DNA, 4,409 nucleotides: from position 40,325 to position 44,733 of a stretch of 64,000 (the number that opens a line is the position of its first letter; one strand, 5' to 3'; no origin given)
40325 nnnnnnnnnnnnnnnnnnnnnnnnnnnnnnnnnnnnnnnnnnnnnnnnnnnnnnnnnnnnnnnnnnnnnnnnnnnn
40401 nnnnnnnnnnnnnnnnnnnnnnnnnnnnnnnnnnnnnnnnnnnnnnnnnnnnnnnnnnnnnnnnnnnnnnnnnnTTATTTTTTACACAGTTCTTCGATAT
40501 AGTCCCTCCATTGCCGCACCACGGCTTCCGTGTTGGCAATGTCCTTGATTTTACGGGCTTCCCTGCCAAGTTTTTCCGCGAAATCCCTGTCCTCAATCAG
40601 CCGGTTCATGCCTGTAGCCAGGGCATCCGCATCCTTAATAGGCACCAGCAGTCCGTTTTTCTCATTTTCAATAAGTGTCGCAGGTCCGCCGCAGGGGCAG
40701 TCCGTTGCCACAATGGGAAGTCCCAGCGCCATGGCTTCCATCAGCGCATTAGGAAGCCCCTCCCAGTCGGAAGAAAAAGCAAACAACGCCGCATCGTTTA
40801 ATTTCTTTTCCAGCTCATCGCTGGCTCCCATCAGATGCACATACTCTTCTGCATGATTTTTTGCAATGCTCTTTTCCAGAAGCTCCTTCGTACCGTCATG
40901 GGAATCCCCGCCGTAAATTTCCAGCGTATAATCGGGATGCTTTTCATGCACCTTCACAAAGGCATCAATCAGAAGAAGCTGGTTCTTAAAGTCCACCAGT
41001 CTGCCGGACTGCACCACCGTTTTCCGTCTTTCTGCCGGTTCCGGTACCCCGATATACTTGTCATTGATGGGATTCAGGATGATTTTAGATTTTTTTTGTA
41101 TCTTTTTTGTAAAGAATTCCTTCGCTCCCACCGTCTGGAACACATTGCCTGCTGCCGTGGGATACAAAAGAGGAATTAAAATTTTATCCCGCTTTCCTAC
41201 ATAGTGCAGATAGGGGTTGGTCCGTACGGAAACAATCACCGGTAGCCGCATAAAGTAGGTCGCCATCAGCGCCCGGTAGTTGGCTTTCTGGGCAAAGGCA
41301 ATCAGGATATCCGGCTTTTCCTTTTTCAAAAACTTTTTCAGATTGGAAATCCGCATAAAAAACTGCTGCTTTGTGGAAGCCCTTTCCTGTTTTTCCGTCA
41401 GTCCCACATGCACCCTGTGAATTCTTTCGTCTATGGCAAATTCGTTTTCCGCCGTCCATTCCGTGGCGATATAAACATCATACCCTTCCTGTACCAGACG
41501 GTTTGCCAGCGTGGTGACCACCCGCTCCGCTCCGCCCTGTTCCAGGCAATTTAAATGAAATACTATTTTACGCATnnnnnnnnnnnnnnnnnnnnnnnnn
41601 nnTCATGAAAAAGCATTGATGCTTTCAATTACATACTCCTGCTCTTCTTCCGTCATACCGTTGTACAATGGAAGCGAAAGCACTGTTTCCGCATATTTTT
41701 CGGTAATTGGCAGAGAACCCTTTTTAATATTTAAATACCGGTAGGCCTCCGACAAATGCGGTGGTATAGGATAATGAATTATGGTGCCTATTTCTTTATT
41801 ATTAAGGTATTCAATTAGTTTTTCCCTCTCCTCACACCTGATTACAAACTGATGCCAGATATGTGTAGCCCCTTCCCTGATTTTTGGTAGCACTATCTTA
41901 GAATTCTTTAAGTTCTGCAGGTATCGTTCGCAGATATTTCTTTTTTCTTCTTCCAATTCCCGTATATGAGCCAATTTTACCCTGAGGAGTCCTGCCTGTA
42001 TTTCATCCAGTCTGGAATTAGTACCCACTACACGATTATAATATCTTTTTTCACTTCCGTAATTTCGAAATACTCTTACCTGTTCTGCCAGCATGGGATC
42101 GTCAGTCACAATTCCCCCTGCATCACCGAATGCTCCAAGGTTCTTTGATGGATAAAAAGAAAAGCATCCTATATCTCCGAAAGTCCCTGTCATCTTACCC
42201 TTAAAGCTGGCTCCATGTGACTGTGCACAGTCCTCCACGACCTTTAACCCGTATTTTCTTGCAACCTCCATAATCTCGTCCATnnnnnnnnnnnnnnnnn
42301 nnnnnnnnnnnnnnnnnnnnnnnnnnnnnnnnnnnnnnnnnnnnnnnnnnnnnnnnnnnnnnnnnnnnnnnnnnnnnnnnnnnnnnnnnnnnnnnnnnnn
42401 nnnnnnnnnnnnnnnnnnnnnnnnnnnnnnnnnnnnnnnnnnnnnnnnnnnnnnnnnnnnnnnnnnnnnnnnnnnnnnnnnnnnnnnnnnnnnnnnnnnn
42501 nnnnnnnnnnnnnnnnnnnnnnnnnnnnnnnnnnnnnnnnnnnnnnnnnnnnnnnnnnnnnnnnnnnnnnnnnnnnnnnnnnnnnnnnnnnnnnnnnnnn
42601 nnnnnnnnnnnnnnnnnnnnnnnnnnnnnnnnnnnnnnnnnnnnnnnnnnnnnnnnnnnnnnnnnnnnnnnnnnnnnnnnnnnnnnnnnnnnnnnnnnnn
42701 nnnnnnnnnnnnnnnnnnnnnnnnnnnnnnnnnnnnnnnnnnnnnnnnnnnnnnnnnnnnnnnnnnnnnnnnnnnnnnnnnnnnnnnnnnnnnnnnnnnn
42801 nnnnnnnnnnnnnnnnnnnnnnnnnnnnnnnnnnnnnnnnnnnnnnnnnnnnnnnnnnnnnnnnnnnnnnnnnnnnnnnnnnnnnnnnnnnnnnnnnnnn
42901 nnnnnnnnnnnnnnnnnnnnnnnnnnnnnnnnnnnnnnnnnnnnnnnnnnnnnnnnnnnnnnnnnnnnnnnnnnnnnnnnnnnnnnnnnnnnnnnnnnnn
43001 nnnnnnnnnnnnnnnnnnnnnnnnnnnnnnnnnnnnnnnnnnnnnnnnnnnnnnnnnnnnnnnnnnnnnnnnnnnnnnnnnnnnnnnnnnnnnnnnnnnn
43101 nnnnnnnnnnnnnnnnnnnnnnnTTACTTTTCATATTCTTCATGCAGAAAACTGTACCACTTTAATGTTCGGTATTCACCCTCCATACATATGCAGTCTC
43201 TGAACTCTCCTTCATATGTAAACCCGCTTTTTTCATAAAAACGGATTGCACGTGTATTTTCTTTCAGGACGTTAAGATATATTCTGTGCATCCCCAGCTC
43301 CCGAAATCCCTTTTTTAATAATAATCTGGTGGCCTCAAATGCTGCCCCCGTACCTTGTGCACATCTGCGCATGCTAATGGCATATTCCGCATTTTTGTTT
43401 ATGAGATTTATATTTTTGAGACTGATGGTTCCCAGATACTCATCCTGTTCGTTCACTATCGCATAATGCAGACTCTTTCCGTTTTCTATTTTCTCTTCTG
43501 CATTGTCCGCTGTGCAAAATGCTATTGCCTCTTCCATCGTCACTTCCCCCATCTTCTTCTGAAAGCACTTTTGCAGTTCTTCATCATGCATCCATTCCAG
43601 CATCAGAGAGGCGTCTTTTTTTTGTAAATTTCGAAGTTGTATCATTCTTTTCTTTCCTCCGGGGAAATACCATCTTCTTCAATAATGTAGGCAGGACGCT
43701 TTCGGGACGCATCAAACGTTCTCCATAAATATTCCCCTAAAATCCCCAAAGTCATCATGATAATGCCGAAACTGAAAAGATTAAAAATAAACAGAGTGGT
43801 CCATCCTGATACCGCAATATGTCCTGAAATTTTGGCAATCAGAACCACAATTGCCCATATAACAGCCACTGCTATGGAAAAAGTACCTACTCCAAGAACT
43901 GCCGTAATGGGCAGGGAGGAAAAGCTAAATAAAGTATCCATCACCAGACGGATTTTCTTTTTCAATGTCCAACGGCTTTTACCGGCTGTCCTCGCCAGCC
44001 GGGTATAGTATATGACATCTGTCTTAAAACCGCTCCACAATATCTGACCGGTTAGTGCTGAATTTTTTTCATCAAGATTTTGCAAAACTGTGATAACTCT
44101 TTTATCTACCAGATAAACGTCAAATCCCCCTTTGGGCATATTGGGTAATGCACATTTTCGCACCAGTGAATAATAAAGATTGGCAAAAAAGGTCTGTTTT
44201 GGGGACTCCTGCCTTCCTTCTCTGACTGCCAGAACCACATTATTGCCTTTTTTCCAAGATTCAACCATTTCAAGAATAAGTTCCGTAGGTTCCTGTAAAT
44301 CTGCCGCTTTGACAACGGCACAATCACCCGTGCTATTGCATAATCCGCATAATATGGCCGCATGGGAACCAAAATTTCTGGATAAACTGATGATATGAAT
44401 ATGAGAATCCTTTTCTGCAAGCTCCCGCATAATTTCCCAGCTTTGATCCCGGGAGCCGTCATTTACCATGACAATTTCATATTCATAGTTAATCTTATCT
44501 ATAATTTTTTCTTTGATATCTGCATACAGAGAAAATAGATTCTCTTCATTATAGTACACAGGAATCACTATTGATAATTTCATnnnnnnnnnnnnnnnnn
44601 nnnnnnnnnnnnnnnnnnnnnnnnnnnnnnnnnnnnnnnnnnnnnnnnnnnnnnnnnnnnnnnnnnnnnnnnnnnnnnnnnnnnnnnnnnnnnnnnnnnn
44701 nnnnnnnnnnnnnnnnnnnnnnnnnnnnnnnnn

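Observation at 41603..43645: fdtA - frameshifted fdtB-like - GNAT cassette: an inactivated 3-amino-3,6-dideoxyhexose branch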

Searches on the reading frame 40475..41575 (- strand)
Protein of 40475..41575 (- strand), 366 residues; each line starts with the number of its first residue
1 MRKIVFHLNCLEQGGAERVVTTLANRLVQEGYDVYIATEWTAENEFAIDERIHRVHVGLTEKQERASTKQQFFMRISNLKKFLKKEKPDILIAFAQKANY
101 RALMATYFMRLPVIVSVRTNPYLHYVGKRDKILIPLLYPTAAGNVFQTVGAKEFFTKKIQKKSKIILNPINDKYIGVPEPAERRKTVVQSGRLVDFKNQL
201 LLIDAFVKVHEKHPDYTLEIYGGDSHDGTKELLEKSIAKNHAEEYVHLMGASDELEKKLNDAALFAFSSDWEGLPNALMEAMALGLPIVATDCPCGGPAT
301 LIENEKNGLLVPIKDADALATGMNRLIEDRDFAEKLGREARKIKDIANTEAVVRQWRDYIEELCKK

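Call 4: search_protein_families(library=pfam, proteins=[window:40475-41575:-])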
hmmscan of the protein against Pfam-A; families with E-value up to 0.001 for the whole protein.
window:40475-41575:- (366 aa): 7 families
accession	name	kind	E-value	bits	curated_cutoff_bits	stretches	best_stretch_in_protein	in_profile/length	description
PF00534.26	Glycos_transf_1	-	9.4e-34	116.8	26.4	1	178-342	9-171/172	Glycosyl transferases group 1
PF13692.12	Glyco_trans_1_4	-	1.4e-31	110.1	27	1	185-329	2-142/142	Glycosyl transferases group 1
PF13439.12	Glyco_transf_4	-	3.3e-12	47.2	28.5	1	14-133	2-126/170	Glycosyltransferase Family 4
PF20706.3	GT4-conflict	-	3.2e-08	33.4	26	1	159-305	169-323/385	Family 4 Glycosyltransferase in conflict systems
PF13579.12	Glyco_trans_4_4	-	2.7e-06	28.3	29.7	1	14-125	1-108/158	Glycosyl transferase 4-like domain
PF13477.12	Glyco_trans_4_2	-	4.8e-06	27.2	23.4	1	18-118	11-107/139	Glycosyl transferase 4-like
PF03033.26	Glyco_transf_28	-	7.6e-06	26.5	26.2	1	22-115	17-116/139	Glycosyltransferase family 28 N-terminal domain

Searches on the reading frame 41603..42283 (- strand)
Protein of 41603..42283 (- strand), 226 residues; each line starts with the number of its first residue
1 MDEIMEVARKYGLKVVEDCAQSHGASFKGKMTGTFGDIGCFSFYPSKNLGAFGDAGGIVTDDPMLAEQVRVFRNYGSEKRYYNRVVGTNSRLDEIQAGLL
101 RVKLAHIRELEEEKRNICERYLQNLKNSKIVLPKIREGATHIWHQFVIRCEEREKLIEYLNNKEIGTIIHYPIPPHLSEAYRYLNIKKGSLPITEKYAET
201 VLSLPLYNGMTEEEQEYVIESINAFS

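Call 4: search_protein_families(library=pfam, proteins=[window:41603-42283:-])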
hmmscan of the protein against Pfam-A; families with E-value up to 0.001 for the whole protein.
window:41603-42283:- (226 aa): 1 family
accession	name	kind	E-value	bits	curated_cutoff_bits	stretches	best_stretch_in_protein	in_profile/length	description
PF01041.23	DegT_DnrJ_EryC1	-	1.6e-67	228.7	19.8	1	1-222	128-359/360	DegT/DnrJ/EryC1/StrS aminotransferase family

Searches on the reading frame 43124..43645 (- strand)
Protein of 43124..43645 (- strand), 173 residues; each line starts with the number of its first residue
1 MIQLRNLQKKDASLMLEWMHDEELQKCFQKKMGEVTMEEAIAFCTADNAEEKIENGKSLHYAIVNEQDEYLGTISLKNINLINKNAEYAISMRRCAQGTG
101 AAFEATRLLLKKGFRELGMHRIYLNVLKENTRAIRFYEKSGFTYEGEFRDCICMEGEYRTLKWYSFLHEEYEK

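Call 4: search_protein_families(library=pfam, proteins=[window:43124-43645:-])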
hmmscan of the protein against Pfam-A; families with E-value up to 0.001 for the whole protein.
window:43124-43645:- (173 aa): 6 families
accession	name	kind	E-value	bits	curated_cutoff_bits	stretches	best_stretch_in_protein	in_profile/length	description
PF13302.13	Acetyltransf_3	-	8.2e-22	78.8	25.4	1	3-143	3-138/138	Acetyltransferase (GNAT) domain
PF13420.13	Acetyltransf_4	-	4.1e-13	50.1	24.3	1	4-158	1-150/155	Acetyltransferase (GNAT) domain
PF00583.31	Acetyltransf_1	-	5.8e-12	46.3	20.7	1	53-142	28-116/116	Acetyltransferase (GNAT) family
PF13523.12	Acetyltransf_8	-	5.2e-06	26.6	27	0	98-148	93-143/145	Acetyltransferase (GNAT) domain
PF13673.13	Acetyltransf_10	-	1.7e-05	25.2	23.6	1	34-143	7-108/128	Acetyltransferase (GNAT) domain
PF13508.13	Acetyltransf_7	-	0.00038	21.2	27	1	60-143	4-83/84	Acetyltransferase (GNAT) domain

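Call 20: search_solved_structures(query=window:43124-43645:-, show_alignments=2, max_evalue=0.01)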
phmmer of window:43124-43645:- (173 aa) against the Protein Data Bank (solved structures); distinct sequences matched with E-value up to 0.01: 36.
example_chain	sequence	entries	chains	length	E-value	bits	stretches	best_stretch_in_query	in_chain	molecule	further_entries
6vfm_A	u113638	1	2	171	1.9e-17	67.2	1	42-161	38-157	Spermidine N1-acetyltransferase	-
6d72_A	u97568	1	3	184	4e-17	66.1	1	37-162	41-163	Spermidine N1-acetyltransferase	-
5wif_A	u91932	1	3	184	4e-17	66.1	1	37-162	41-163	Spermidine N1-acetyltransferase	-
6vfn_A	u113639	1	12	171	4.5e-17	65.9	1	42-161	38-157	Spermidine N1-acetyltransferase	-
3wr7_A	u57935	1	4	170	5e-15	59.3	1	43-168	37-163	Spermidine N1-acetyltransferase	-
3tth_A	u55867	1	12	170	6.5e-15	58.9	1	59-161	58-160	Spermidine N1-acetyltransferase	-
6cy6_A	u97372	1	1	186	6.8e-15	58.8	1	43-168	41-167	Spermidine N(1)-acetyltransferase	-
4r9m_A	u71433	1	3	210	9.1e-15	58.4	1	43-168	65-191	Spermidine N(1)-acetyltransferase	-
6dau_A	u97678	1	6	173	4.5e-13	52.9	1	54-171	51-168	Spermidine N1-acetyltransferase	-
4ygo_A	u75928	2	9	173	4.8e-13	52.8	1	54-171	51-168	Spermidine n1-acetyltransferase | Spermidine N(1)-acetyltransferase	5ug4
7kwj_A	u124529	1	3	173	5e-13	52.8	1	53-171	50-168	Spermidine N(1)-acetyltransferase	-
4jjx_A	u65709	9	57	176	5e-13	52.8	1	54-171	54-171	Spermidine n1-acetyltransferase | Spermidine N(1)-acetyltransferase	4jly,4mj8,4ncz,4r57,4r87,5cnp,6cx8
7kwh_A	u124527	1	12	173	6e-13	52.5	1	53-171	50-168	Spermidine N(1)-acetyltransferase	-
7kx2_A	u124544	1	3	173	6.3e-13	52.4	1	54-171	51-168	Spermidine N(1)-acetyltransferase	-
4mhd_A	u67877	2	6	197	7e-13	52.3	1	54-171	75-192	Spermidine n1-acetyltransferase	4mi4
4ri1_A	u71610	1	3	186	1.5e-08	38.2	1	51-161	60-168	UDP-4-amino-4,6-dideoxy-N-acetyl-beta-L-altrosamine N-acetyltransferase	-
5kta_A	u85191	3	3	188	0.0021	21.5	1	4-143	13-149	FdhC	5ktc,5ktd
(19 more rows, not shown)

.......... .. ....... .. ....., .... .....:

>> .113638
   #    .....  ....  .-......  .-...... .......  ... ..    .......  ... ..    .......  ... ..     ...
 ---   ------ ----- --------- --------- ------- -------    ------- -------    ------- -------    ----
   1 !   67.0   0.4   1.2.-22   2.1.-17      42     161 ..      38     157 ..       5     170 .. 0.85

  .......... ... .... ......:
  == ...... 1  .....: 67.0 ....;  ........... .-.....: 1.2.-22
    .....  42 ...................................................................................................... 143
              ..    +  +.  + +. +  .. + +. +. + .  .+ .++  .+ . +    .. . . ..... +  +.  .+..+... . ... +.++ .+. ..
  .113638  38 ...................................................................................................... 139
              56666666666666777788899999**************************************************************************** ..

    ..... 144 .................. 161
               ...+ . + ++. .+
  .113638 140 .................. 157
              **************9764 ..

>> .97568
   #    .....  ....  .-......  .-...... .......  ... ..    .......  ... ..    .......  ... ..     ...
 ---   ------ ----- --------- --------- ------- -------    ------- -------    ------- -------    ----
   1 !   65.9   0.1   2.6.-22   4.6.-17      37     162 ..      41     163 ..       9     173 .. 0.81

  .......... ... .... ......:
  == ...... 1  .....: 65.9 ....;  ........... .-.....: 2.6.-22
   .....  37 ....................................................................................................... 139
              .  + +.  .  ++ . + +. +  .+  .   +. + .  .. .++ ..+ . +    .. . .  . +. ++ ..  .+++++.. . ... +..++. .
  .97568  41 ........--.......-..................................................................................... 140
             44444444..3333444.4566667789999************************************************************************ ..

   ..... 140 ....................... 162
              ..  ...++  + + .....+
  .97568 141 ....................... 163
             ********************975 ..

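Call 41: search_protein_families(library=ncbifam, proteins=[window:43124-43645:-], max_evalue=0.01)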
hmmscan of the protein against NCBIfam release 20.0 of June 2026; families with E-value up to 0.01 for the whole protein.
window:43124-43645:- (173 aa): 19 families
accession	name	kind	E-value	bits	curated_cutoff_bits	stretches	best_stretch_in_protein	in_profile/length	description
TIGR03585.1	PseH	equivalog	8.6e-20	71.4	93.1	1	3-160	2-151/156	UDP-4-amino-4,6-dideoxy-N-acetyl-beta-L-altrosamine N-acetyltransferase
NF011709.0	PRK15130.1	equivalog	4.3e-19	69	218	1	42-163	40-161/186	spermidine N1-acetyltransferase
NF008072.0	PRK10809.1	equivalog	1.1e-07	31.7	190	1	56-160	73-179/194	ribosomal protein S5-alanine N-acetyltransferase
NF007539.0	PRK10151.1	equivalog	8.9e-07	28.7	184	1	63-165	71-173/179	50S ribosomal protein L7/L12-serine acetyltransferase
TIGR01575.1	rimI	equivalog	2e-06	28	86.4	1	40-147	10-117/132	ribosomal protein S18-alanine N-acetyltransferase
NF033693.0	AAC_6p_Ie_fam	exception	4.4e-06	26.9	340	1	2-145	8-156/179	AAC(6')-Ie family aminoglycoside N-acetyltransferase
NF000225.3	AAC_6p_Strep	exception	8.3e-06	25.8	250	1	67-151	48-133/156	aminoglycoside 6'-N-acetyltransferase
NF040503.1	resist_ArsN1a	equivalog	1.2e-05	25.2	170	1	65-159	53-150/159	arsinothricin resistance N-acetyltransferase ArsN1 family A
NF000431.1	AAC_6p_Ian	exception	1.4e-05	24.7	400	1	3-143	9-152/190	aminoglycoside N-acetyltransferase AAC(6')-Ian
NF033151.0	AAC_6p_A10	exception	2e-05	24.6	400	1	114-145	124-155/178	AAC(6')-I family aminoglycoside 6'-N-acetyltransferase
NF000507.1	AAC_6p_Ie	exception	0.00019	21.5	450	1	2-147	8-158/201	aminoglycoside N-acetyltransferase AAC(6')-Ie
NF007527.0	PRK10140.1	equivalog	0.0006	19.7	236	1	83-159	77-153/162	N-acetyltransferase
NF000016.1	AAC_6p_Im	exception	0.0015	18.6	350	1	3-152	8-162/178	aminoglycoside N-acetyltransferase AAC(6')-Im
NF053587.1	SpmdActasePaiA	equivalog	0.0021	17.9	250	1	118-147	123-152/172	spermidine/spermine N(1)-acetyltransferase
NF007853.0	PRK10562.1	equivalog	0.0032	17.7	125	1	121-146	99-124/146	N-acetyltransferase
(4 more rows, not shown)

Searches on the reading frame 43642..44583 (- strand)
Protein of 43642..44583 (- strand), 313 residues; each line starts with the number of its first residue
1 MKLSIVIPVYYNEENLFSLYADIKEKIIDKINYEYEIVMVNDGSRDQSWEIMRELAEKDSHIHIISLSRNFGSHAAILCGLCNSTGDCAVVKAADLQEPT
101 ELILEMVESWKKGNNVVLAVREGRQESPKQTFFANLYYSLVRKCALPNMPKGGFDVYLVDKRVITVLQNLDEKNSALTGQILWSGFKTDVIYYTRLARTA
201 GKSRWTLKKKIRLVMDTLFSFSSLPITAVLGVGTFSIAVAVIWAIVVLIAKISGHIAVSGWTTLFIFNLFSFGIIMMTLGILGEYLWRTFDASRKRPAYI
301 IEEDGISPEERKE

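Call 4: search_protein_families(library=pfam, proteins=[window:43642-44583:-])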
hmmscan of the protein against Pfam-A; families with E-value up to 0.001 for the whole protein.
window:43642-44583:- (313 aa): 1 family
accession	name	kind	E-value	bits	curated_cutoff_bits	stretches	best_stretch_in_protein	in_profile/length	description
PF00535.33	Glycos_transf_2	-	4.9e-23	82.3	23.3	1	4-135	1-129/168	Glycosyl transferase family 2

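Call 33: search_solved_structures(query=window:43642-44583:-, show_alignments=0)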
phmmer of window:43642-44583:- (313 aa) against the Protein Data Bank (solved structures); distinct sequences matched with E-value up to 0.001: 13.
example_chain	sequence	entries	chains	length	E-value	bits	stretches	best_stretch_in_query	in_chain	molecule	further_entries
5ekp_C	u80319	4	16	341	1.2e-53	185.4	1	2-302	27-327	Uncharacterized glycosyltransferase sll0501 | Glycosyltransferase sll0501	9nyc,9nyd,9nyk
9nye_A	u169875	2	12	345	1.3e-53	185.4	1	2-302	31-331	Glycosyltransferase sll0501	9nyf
5eke_A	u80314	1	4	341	1.6e-53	185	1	2-302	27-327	Uncharacterized glycosyltransferase sll0501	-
9hwj_A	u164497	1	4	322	9.7e-32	113.5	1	2-307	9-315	Undecaprenyl-phosphate 4-deoxy-4-formamido-L-arabinose transferase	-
9bhc_C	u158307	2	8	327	2.2e-31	112.3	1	2-309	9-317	Undecaprenyl-phosphate 4-deoxy-4-formamido-L-arabinose transferase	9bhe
8vxh_A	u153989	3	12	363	3.3e-31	111.8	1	2-309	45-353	Undecaprenyl-phosphate 4-deoxy-4-formamido-L-arabinose transferase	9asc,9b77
5mlz_A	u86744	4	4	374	4e-17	65.5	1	1-124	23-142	Dolichol monophosphate mannose synthase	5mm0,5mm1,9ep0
5hea_A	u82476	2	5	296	0.00017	24.1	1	3-89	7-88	Putative glycosyltransferase (GalT1)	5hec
8vh7_A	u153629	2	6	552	0.00051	22.5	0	33-95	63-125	Heparosan synthase B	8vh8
8viw_A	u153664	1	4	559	0.00052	22.5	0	33-95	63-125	Heparosan synthase B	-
3l7m_A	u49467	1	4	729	0.00061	22.3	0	2-74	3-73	Teichoic acid biosynthesis protein F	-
3l7j_A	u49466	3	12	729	0.00061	22.2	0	2-74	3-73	Teichoic acid biosynthesis protein F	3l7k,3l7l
3l7i_A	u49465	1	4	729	0.00061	22.2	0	2-74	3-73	Teichoic acid biosynthesis protein F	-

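Call 41: search_protein_families(library=ncbifam, proteins=[window:43642-44583:-], max_evalue=0.01)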
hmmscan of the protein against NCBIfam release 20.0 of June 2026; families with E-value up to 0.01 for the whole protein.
window:43642-44583:- (313 aa): 15 families
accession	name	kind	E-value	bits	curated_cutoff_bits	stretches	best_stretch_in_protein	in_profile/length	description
NF047588.1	GlcsyltransPgfSStrep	equivalog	6.4e-70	235.8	500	1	1-305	1-306/308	glycosyltransferase PgfS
NF007986.1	PRK10714.1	equivalog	4.6e-41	140.9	529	1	2-302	7-309/316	undecaprenyl-phosphate 4-deoxy-4-formamido-L-arabinose transferase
NF007482.0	PRK10073.1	equivalog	3.5e-11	42.7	423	1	2-99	7-100/334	glycosyltransferase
TIGR03937.1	PgaC_IcaA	equivalog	2.2e-10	40.1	422.3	1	2-96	46-136/407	poly-beta-1,6-N-acetyl-D-glucosamine synthase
NF041875.1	EPS_EpsD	equivalog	2.5e-09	37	370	1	3-135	1-130/325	exopolysaccharide biosynthesis glycosyltransferase EpsD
TIGR03111.1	glyc2_xrt_Gpos1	hypoth_equivalog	6.1e-07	28.6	363.95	1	3-144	51-190/439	TIGR03111 family XrtG-associated glycosyltransferase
NF047683.1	TeichurnBiosyTuaG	equivalog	3.1e-06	27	400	1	3-87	8-88/252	teichuronic acid biosynthesis protein TuaG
TIGR04283.1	glyco_like_mftF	equivalog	7.2e-05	22.5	182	1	3-58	1-52/221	TIGR04283 family arsenosugar biosynthesis glycosyltransferase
NF041394.1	GtaseAglG_Halo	equivalog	0.0002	20.8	440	1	1-141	1-139/304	glucosyl-dolichyl phosphate glucuronosyltransferase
NF058614.1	PPMAGASynPpgS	equivalog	0.0007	19.1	370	1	5-126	4-118/226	polyprenyl-phospho-N-acetylgalactosaminyl synthase PpgS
NF053739.1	GlytfEpsEBac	equivalog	0.0009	18.3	450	1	2-87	2-84/265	glycosyltransferase EpsE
TIGR03965.1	mycofact_glyco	equivalog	0.0019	17.1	280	1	3-87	76-156/467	mycofactocin biosynthesis glycosyltransferase MftF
NF050050.1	ProtGlycPglI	equivalog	0.0026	17.2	500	1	2-66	3-63/306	GalNAc(5)-diNAcBac-PP-undecaprenol beta-1,3-glucosyltransferase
TIGR04242.1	nodulat_NodC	equivalog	0.0031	16.5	550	1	5-95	52-141/395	chitooligosaccharide synthase NodC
NF038302.1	EPS_HpsE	equivalog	0.0065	15.5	300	0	1-59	1-58/307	hormogonium polysaccharide biosynthesis glycosyltransferase HpsE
